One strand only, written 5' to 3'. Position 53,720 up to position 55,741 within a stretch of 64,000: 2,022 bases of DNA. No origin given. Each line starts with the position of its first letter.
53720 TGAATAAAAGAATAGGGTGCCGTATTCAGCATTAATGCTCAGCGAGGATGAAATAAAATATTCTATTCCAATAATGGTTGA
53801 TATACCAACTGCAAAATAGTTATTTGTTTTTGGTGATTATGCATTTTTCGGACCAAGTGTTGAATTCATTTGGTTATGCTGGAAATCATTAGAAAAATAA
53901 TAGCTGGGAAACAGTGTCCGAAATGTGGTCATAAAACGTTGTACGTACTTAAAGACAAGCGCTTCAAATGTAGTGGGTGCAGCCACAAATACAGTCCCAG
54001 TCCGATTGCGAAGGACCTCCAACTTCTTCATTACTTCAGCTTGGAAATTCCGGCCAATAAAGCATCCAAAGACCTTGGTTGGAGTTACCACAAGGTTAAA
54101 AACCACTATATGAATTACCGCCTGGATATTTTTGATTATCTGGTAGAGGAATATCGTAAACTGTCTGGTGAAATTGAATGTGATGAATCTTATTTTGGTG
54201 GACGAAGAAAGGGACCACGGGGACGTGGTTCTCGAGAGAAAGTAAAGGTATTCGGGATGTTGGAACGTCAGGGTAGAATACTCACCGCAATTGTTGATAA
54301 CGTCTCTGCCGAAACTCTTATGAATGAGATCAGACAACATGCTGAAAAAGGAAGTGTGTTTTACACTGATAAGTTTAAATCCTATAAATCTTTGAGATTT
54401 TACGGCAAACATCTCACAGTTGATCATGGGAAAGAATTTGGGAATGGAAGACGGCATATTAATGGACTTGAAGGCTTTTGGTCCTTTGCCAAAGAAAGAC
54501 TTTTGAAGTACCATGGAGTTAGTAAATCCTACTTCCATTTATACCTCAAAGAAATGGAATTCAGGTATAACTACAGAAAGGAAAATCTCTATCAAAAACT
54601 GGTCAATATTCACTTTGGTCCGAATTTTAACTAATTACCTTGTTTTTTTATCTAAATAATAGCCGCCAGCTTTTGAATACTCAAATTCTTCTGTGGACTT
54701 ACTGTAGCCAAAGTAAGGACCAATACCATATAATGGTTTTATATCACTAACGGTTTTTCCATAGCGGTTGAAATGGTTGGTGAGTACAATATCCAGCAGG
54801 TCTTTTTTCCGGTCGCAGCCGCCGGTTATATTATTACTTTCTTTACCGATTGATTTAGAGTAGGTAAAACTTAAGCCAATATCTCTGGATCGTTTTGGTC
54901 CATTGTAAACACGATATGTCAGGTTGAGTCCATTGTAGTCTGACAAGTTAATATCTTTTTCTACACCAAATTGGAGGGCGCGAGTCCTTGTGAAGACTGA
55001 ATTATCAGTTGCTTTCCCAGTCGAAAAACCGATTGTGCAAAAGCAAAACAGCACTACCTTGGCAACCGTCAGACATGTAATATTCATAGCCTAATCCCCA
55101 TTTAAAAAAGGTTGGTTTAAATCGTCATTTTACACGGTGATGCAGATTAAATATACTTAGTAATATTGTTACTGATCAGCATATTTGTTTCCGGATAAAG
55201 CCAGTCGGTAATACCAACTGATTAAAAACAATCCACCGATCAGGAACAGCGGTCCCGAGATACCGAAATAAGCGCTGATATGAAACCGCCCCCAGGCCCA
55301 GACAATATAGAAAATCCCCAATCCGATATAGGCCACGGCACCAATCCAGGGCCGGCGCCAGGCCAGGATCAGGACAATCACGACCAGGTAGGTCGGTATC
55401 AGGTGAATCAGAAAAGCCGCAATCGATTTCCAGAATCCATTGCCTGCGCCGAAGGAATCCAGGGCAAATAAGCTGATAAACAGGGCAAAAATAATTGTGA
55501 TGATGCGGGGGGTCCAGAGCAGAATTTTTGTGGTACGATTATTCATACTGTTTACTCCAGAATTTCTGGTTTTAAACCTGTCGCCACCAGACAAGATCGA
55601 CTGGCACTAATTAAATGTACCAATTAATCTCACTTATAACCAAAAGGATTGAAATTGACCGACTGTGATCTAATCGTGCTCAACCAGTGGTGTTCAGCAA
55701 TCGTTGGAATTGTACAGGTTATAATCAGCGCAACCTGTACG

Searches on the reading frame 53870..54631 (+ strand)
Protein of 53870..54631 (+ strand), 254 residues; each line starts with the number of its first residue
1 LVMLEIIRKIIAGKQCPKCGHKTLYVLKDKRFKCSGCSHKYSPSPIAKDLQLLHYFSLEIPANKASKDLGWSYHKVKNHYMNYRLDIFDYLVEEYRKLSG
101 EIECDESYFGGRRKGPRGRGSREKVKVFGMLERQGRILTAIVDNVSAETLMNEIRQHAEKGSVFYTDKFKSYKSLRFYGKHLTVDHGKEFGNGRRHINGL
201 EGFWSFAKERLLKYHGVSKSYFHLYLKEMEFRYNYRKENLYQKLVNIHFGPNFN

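Call 109: search_protein_families(library=pfam, proteins=[window:53870-54631:+], max_evalue=0.001)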
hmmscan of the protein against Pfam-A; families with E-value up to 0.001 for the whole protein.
window:53870-54631:+ (254 aa): 2 families
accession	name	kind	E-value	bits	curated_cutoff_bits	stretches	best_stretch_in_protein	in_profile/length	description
PF12762.13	DDE_Tnp_IS1595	-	4.2e-34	118.2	27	1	97-234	1-153/153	ISXO2-like transposase domain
PF12760.12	Zn_ribbon_IS1595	-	7.5e-06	26.3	25.4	1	13-39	18-45/46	Transposase zinc-ribbon domain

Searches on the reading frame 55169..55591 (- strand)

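Call 109: search_protein_families(library=pfam, proteins=[window:55169-55591:-], max_evalue=0.001)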
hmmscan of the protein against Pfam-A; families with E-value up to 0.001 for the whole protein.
window:55169-55591:- (140 aa): 1 family
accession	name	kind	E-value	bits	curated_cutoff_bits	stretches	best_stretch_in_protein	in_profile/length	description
PF24709.1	DUF7670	-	5.4e-33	114.3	29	1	17-129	1-113/118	Domain of unknown function (DUF7670)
